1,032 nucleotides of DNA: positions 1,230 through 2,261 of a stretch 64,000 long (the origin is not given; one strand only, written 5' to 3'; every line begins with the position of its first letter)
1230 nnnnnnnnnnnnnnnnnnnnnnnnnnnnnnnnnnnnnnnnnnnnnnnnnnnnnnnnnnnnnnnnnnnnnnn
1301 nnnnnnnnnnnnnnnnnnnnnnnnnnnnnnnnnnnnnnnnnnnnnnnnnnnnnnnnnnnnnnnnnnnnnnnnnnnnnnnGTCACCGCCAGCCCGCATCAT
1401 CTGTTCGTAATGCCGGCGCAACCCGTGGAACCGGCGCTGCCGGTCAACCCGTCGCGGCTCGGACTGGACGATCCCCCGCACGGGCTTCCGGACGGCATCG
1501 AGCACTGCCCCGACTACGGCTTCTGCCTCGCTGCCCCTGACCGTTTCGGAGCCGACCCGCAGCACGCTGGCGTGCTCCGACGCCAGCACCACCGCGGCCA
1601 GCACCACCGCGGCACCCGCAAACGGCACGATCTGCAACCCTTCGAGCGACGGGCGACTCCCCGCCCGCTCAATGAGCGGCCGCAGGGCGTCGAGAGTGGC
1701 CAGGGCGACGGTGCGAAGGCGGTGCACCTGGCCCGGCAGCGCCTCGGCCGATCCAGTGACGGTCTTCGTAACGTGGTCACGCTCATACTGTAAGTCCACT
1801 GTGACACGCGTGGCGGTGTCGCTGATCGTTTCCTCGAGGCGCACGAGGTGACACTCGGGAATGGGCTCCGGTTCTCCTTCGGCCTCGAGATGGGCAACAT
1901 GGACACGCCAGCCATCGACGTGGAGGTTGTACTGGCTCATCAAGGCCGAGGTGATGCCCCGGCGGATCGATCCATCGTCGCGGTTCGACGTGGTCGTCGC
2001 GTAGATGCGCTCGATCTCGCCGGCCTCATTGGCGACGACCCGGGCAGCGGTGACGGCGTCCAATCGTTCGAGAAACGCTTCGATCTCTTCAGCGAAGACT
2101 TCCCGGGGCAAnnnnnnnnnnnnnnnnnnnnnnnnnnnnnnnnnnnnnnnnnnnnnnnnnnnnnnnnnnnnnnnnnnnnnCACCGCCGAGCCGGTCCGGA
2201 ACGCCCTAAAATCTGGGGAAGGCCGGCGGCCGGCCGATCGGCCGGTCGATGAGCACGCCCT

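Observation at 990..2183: Hfq Sm-domain at the C-terminus of an open 397-codon frame. Possible Hfq with a ~300-aa N-terminal extension, in a ligA–GerMN–hfq arrangement.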

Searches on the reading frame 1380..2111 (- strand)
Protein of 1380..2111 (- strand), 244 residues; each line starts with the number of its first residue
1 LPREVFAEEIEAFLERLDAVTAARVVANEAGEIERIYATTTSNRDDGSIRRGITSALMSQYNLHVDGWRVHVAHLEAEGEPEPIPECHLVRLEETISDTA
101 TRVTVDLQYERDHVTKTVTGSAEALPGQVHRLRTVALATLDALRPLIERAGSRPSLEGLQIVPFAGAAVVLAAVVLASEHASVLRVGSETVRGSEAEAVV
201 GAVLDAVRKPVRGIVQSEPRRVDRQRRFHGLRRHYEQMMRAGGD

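Call 19: predict_structure(alignment_id=A2)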
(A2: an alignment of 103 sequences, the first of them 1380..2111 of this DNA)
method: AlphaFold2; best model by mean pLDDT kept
length: 244 residues; sequences in the alignment: 103
mean_pLDDT: 85.4   pTM: 0.58
mean pLDDT of the five models: 85.4, 84.2, 83.6, 83.4, 82.8
residues with pLDDT >= 90: 125; 70-90: 89; 50-70: 17; < 50: 13
segments of 3 or more residues with pLDDT < 50: 212-219
pLDDT, mean of each block of 10 residues (from residue 1): 68 89 87 87 84 91 85 69 86 93 96 94 91 97 93 93 95 89 90 94 91 43 72 83 55
secondary structure, 60 per line:
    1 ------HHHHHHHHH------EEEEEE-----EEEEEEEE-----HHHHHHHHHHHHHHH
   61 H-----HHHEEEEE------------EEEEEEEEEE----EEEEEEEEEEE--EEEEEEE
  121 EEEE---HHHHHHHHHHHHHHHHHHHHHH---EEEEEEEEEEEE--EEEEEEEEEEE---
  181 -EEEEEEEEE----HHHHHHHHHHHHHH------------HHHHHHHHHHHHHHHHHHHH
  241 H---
elements in order: H7-15 E22-27 E33-40 H46-61 E70-74 E87-96 E101-111 E114-124 H128-149 E153-164 E167-177 E182-190 H195-208 H221-241

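Call 42: search_protein_representatives(alignment_id=A4)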
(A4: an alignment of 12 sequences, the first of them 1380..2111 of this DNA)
Query: 12 sequences, 244 profile positions. Proteins with E-value up to 0.001 (for the whole library): 1699; up to 1e-10: 661; up to 1e-30: 19. The best 150 are listed.
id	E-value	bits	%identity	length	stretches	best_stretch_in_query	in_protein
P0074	1.2e-102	359.1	-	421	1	1-243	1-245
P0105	9.3e-97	339.8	-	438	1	1-243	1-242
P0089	1.1e-96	339.5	-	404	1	1-243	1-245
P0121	8.6e-91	320.3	-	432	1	1-243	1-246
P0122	3.4e-74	265.9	-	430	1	1-243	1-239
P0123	1.2e-70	254.3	-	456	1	4-235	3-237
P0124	3.8e-68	246.1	-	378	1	1-201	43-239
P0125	3.3e-65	236.5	-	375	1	1-240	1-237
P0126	1.1e-64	234.8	-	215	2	1-129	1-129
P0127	4.3e-59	216.5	-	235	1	1-180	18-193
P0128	6.6e-54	199.5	-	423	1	1-238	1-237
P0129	7.2e-54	199.4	-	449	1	1-234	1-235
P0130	4.7e-53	196.7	-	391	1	1-234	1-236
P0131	7.4e-50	186.2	-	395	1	1-233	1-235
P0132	4.7e-49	183.6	-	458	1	1-233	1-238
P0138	1.3e-29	119.9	-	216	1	9-212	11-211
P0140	9.2e-28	113.9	-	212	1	8-210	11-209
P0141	1.7e-27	113.0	-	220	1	5-211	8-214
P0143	7.2e-27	110.9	-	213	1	2-211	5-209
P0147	1.4e-26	110.0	-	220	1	1-216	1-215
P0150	1.6e-26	109.8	-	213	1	3-210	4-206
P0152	2.6e-26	109.1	-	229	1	3-215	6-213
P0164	6.7e-25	104.5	-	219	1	1-213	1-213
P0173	2.0e-23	99.6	-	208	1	2-208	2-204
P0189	8.7e-23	97.6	-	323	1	5-211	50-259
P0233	1.1e-20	90.7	-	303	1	15-213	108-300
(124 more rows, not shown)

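Call 43: search_protein_families(library=pfam, proteins=[P0138, P0140, P0141, P0143, P0147, P0150, P0164, P0173, P0189, P0233], max_evalue=0.1)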
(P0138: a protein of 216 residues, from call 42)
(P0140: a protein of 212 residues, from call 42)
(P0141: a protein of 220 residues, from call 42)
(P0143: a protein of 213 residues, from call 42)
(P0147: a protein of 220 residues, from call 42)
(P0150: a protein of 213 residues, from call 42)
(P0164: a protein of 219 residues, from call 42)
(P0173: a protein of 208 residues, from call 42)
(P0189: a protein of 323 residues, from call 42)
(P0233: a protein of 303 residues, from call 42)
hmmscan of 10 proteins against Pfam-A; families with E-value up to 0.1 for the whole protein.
P0138 (216 aa): 0 families

P0140 (212 aa): 2 families
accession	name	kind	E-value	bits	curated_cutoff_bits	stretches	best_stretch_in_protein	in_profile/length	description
PF09585.15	Lin0512_fam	-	0.03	14.8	23.4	0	182-211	5-34/114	Conserved hypothetical protein (Lin0512_fam)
PF20366.3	DUF6661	-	0.041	14.2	27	1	67-148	21-104/174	Family of unknown function (DUF6661)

P0141 (220 aa): 0 families

P0143 (213 aa): 1 family
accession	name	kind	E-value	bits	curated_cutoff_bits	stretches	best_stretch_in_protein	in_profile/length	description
PF03319.19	EutN_CcmL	-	0.096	13.7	25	0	131-185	4-57/83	Ethanolamine utilisation protein EutN/carboxysome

P0147 (220 aa): 0 families

P0150 (213 aa): 2 families
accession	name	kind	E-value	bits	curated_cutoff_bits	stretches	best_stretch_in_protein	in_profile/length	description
PF03434.18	DUF276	-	0.0013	18.4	25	1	47-138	16-99/291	DUF276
PF08502.15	LeuA_dimer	-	0.0058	17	24.9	1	133-205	60-129/131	LeuA allosteric (dimerisation) domain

P0164 (219 aa): 1 family
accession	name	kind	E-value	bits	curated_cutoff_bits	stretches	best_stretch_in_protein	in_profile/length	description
PF08502.15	LeuA_dimer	-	0.028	14.8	24.9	1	104-210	35-130/131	LeuA allosteric (dimerisation) domain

P0173 (208 aa): 1 family
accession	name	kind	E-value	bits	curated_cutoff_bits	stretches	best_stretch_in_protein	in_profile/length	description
PF25242.1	Ubiquitin_UBP8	-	0.037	14.2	27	0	128-157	11-40/55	UBP8-like, ubiquitin-like domain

P0189 (323 aa): 1 family
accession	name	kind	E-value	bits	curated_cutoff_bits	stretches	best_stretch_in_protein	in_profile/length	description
PF24988.1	NEW1_HB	-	0.047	14.3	27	1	51-81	29-59/87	NEW1 helical bundle domain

P0233 (303 aa): 0 families

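Call 44: search_protein_families(library=ncbifam, proteins=[P0138, P0140, P0141, P0143, P0147, P0150, P0164, P0173, P0189, P0233], max_evalue=0.1)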
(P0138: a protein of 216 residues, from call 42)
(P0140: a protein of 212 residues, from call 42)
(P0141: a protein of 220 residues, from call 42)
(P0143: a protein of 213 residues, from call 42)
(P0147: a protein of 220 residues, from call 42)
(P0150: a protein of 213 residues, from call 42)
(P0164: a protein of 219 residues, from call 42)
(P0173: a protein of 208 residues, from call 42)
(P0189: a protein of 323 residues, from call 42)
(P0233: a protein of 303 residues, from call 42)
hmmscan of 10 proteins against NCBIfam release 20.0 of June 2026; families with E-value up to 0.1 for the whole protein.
P0138 (216 aa): 1 family
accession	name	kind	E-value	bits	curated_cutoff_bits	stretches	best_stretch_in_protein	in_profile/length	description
NF009838.2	PRK13313.1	equivalog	0.026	14.5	200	1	129-164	5-40/108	staphylobilin-forming heme oxygenase IsdI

P0140 (212 aa): 4 families
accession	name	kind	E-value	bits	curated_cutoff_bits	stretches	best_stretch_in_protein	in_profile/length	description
NF005176.1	PRK06655.1-1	equivalog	0.0034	17.3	230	1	39-184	38-180/197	flagellar hook assembly protein FlgD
NF011118.0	PRK14548.1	equivalog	0.0053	17.1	82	1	128-171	20-67/84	50S ribosomal protein L23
TIGR03636.1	uL23_arch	equivalog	0.027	14.8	94.95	0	129-170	14-59/77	50S ribosomal protein L23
TIGR03137.1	AhpC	equivalog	0.056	13.2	272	1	3-60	98-156/187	alkyl hydroperoxide reductase subunit C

P0141 (220 aa): 0 families

P0143 (213 aa): 0 families

P0147 (220 aa): 0 families

P0150 (213 aa): 1 family
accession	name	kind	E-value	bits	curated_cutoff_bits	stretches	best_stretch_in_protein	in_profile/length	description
NF008959.0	PRK12302.1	equivalog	0.033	14.1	191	1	112-182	30-96/127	biofilm formation regulator BssR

P0164 (219 aa): 0 families

P0173 (208 aa): 0 families

P0189 (323 aa): 0 families

P0233 (303 aa): 0 families

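Call 45: list_cluster_members(proteins=[P0138, P0140, P0141, P0143, P0147, P0150, P0164, P0173, P0189, P0233])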
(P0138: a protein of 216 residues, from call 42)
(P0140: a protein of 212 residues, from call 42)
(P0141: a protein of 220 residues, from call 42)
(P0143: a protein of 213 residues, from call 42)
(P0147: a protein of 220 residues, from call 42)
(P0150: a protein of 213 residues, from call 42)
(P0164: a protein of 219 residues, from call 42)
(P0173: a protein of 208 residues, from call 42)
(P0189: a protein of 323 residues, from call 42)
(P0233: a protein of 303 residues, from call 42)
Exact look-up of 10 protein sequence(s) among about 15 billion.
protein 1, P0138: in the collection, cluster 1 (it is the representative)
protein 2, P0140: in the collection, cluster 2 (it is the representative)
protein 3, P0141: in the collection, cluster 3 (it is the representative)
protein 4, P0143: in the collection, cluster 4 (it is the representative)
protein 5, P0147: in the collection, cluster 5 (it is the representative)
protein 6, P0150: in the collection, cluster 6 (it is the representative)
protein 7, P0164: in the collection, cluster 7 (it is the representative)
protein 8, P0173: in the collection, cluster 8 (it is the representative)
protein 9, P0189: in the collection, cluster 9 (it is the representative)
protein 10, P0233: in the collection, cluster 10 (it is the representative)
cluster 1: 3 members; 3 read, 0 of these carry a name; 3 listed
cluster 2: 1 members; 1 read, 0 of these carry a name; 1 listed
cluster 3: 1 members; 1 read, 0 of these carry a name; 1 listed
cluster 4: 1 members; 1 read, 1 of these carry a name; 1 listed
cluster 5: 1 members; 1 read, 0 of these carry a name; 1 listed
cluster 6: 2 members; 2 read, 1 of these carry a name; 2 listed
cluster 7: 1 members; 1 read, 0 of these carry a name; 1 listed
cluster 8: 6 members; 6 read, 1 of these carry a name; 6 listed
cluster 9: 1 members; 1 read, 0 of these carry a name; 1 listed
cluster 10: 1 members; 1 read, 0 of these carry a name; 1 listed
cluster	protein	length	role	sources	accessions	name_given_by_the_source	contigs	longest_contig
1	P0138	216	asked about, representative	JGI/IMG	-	-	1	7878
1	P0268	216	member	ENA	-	-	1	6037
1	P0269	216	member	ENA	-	-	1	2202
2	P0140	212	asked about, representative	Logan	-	-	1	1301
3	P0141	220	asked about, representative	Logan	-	-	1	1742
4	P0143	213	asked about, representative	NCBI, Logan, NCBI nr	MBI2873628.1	MAG: hypothetical protein HYY09_00935 [Firmicutes bacterium] | hypothetical protein [Bacillota bacterium]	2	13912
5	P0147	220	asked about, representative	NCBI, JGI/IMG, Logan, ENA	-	-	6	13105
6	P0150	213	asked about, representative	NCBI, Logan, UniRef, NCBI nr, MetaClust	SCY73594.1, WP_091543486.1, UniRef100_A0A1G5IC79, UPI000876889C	hypothetical protein [Alkaliphilus peptidifermentans] | Uncharacterized protein n=1 Tax=Alkaliphilus peptidifermentans DSM 18978 TaxID=1120976 ... | status=active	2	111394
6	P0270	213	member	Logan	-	-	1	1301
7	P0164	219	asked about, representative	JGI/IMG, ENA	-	-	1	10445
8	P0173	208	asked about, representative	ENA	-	-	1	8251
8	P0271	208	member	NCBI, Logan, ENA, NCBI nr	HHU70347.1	MAG TPA: hypothetical protein GXZ31_08650 [Thermoanaerobacterales bacterium] | hypothetical protein [Thermoanaerobacterales bacterium]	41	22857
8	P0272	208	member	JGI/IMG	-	-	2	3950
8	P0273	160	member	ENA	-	-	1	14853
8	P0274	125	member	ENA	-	-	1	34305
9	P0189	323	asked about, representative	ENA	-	-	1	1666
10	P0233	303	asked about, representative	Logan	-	-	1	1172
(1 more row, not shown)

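Call 46: find_encoding_contigs(protein=P0150, flank=6000, max_places=3)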
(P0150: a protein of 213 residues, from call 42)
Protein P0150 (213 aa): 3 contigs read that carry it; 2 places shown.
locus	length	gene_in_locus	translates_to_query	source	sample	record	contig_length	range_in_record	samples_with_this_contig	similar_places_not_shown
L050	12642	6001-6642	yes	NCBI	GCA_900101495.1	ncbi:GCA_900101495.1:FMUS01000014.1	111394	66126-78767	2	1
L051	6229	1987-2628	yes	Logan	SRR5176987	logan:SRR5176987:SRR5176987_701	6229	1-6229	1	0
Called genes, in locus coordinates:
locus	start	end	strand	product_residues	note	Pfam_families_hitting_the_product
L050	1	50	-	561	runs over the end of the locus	PF07905:PucR, PF17853:GGDEF_2, PF13556:HTH_30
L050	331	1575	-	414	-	PF00860:Xan_ur_permease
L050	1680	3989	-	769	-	PF01315:Ald_Xan_dh_C, PF02738:MoCoBD_1, PF20256:MoCoBD_2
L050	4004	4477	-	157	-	PF00111:Fer2, PF01799:Fer2_2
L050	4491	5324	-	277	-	PF00941:FAD_binding_5, PF03450:CO_deh_flav_C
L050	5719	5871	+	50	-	-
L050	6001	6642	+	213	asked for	-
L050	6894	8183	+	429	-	PF20972:MASE9, PF13487:HD_5, PF01966:HD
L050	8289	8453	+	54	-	-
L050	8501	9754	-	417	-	PF02812:ELFV_dehydrog_N, PF00208:ELFV_dehydrog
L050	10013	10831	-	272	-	PF03780:Asp23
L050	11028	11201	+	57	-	PF00037:Fer4, PF13237:Fer4_10, PF14697:Fer4_21, PF12838:Fer4_7, PF13187:Fer4_9, PF12797:Fer4_2 (weak), PF00037:Fer4, PF12837:Fer4_6 (weak), +6 more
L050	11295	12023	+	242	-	-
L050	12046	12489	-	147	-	PF22381:Staph_reg_Sar_Rot (weak), PF01047:MarR (weak)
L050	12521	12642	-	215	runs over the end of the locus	PF06971:Put_DNA-bind_N, PF02629:CoA_binding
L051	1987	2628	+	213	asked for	-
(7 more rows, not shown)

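Call 47: find_encoding_contigs(protein=P0271, flank=5000, max_places=2)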
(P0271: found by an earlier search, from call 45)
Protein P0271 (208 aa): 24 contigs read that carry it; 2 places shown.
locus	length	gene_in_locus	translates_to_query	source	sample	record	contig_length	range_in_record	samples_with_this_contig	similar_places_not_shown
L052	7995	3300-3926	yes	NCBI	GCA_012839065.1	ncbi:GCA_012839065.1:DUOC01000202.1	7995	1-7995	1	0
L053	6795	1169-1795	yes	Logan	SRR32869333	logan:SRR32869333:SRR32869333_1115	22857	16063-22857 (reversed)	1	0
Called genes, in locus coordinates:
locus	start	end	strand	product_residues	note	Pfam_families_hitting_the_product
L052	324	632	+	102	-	PF13451:zf_Tbcl, PF23477:zf_Tbcl_2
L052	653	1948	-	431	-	-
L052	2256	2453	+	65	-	PF00313:CSD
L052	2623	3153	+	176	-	PF02482:Ribosomal_S30AE, PF16321:Ribosom_S30AE_C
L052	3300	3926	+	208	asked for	-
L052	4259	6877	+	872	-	PF07517:SecA_DEAD, PF00270:DEAD, PF01043:SecA_PP_bind, PF21090:P-loop_SecA, PF07516:SecA_SW, PF02810:SEC-C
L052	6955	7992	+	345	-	PF03462:PCRF, PF00472:RF-1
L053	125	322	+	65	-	PF00313:CSD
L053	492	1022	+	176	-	PF02482:Ribosomal_S30AE, PF16321:Ribosom_S30AE_C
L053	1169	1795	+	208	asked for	-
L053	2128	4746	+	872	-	PF07517:SecA_DEAD, PF00270:DEAD, PF01043:SecA_PP_bind, PF21090:P-loop_SecA, PF07516:SecA_SW, PF02810:SEC-C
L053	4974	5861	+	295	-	PF03462:PCRF, PF00472:RF-1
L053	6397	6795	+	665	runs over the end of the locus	PF18949:DUF5693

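Call 48: find_encoding_contigs(protein=P0143, flank=5000, max_places=2)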
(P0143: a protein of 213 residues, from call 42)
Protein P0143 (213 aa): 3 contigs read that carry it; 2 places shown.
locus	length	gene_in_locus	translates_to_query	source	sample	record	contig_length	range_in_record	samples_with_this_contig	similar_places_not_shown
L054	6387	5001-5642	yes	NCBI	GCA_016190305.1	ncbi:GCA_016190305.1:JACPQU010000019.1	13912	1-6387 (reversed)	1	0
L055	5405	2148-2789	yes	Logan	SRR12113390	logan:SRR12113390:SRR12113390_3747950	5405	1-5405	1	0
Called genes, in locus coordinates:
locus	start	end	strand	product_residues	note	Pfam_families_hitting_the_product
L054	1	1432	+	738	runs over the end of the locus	PF23139:OB_YrrC, PF12826:HHH_2 (weak), PF14520:HHH_5 (weak), PF14490:HHH_RecD2, PF13604:AAA_30, PF13245:AAA_19, PF18335:SH3_13, PF13538:UvrD_C_2, +3 more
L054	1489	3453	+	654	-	PF00270:DEAD (weak), PF00271:Helicase_C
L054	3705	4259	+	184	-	PF00156:Pribosyltran (faint)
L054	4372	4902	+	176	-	PF02482:Ribosomal_S30AE, PF16321:Ribosom_S30AE_C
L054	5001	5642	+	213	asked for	-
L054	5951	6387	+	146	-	?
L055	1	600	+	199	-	?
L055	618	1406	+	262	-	-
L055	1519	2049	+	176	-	PF02482:Ribosomal_S30AE, PF16321:Ribosom_S30AE_C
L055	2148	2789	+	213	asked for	-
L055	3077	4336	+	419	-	PF20972:MASE9, PF13487:HD_5, PF01966:HD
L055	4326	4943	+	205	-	PF17248:DUF5317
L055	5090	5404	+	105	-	?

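Call 49: find_encoding_contigs(protein=P0147, flank=5000, max_places=2)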
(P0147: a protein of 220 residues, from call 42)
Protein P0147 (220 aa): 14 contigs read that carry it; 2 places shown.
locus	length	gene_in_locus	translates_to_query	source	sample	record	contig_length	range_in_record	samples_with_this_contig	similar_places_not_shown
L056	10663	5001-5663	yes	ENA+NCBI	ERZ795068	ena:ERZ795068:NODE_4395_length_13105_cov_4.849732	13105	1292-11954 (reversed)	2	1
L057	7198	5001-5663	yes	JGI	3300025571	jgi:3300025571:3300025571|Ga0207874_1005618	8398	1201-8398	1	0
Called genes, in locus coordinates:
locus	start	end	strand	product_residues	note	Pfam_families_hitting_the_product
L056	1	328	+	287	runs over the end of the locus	PF03705:CheR_N, PF01739:CheR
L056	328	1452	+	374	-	PF01966:HD (faint), PF13487:HD_5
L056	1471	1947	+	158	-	PF13690:CheX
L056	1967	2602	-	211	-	-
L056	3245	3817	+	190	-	PF02482:Ribosomal_S30AE, PF16321:Ribosom_S30AE_C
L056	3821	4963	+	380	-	-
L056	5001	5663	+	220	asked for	-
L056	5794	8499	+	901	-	PF07517:SecA_DEAD, PF00270:DEAD (weak), PF01043:SecA_PP_bind, PF21090:P-loop_SecA, PF07516:SecA_SW, PF02810:SEC-C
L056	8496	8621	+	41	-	-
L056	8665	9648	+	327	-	PF03462:PCRF, PF00472:RF-1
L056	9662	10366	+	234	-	PF11209:LmeA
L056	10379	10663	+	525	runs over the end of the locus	?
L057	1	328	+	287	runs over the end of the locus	PF03705:CheR_N, PF01739:CheR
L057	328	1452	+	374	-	PF01966:HD (faint), PF13487:HD_5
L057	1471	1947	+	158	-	PF13690:CheX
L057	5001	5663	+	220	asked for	-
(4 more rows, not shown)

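Call 53: search_solved_structures(query=A5, max_evalue=10, show_alignments=3)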
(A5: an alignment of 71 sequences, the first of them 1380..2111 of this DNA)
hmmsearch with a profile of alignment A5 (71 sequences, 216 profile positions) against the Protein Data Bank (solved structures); distinct sequences matched with E-value up to 10: 1.
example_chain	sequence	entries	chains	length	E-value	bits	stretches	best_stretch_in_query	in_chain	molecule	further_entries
1z0j_B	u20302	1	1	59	0.78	12.4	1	12-51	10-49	FYVE-finger-containing Rab5 effector protein rabenosyn-5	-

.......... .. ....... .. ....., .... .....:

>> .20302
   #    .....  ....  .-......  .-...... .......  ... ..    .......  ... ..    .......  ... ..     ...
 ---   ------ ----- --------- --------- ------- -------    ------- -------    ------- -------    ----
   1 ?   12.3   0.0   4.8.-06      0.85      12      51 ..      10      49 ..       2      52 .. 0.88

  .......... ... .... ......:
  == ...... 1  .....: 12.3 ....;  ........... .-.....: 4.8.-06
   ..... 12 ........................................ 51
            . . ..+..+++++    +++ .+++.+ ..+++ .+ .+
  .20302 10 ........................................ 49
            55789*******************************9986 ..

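Call 54: search_protein_families(library=pfam, alignment_id=A5, max_evalue=0.1)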
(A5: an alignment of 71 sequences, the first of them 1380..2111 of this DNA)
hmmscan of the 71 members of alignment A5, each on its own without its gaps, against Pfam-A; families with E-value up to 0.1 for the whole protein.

A. member 1, window:1380-2111:- (244 aa): 0 families

B. families by the number of members that match (of 71 scanned): 33 families (the first 25 are shown)
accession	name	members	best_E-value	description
PF08502.15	LeuA_dimer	12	0.00074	LeuA allosteric (dimerisation) domain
PF03544.19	TonB_C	5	0.0005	Gram-negative bacterial TonB protein C-terminal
PF03948.19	Ribosomal_L9_C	2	0.018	Ribosomal protein L9, C-terminal domain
PF19264.4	DUF5907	1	0.00012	Repeat of unknown function (DUF5907)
PF10025.14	DUF2267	1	0.00078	Uncharacterized conserved protein (DUF2267)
PF11607.14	DUF3247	1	0.0009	Protein of unknown function (DUF3247)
PF03434.18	DUF276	1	0.0013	DUF276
PF08766.16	DEK_C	1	0.004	DEK C terminal domain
PF03643.20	Vps26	1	0.0043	Vacuolar protein sorting-associated protein 26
PF18289.6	HU-CCDC81_euk_2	1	0.011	CCDC81 eukaryotic HU domain 2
PF13975.11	gag-asp_proteas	1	0.016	gag-polyprotein putative aspartyl protease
PF16916.11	ZT_dimer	1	0.019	Dimerisation domain of Zinc Transporter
PF10016.14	DUF2259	1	0.02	Predicted secreted protein (DUF2259)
PF00619.27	CARD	1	0.026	Caspase recruitment domain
PF01923.23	Cob_adeno_trans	1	0.027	Cobalamin adenosyltransferase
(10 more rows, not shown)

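Call 63: find_encoding_contigs(protein=P0164, flank=4000, max_places=1)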
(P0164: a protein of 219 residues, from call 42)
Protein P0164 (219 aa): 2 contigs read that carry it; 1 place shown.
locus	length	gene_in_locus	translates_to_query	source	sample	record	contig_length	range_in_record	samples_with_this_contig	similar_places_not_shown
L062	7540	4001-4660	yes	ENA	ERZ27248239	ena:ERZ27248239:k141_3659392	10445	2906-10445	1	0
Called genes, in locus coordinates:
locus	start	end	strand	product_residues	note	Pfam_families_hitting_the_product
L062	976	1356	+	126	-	-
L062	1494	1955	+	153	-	-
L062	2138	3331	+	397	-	PF07690:MFS_1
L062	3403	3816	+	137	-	PF01814:Hemerythrin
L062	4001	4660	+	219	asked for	-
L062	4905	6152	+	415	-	PF20972:MASE9, PF13487:HD_5, PF01966:HD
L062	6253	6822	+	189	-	PF17248:DUF5317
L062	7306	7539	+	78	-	?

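Call 64: find_encoding_contigs(protein=P0138, flank=4000, max_places=1)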
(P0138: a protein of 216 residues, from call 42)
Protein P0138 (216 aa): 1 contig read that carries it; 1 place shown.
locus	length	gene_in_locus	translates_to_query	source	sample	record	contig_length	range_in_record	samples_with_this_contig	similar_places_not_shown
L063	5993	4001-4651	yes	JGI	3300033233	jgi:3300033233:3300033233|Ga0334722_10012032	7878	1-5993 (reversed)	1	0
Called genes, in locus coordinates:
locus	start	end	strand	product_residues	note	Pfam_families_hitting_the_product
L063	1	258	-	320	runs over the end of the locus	PF02754:CCG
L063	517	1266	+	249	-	PF06738:ThrE, PF12821:ThrE_2 (faint)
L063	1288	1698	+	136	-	PF06738:ThrE, PF12821:ThrE_2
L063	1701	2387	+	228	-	PF18912:DZR_2 (weak), PF00156:Pribosyltran (weak)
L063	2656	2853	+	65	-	PF00313:CSD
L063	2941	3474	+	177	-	PF02482:Ribosomal_S30AE, PF16321:Ribosom_S30AE_C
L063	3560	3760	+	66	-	PF00313:CSD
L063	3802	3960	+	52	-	-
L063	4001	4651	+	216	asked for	-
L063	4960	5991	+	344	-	?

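Call 65: find_encoding_contigs(protein=P0152, flank=4000, max_places=1)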
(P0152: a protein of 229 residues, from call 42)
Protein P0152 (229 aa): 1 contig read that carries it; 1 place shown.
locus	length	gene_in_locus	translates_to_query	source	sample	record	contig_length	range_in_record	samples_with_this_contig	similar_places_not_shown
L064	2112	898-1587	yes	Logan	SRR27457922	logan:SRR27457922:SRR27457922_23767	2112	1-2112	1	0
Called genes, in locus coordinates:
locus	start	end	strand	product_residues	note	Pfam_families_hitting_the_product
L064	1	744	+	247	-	?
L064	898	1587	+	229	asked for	-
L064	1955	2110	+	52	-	?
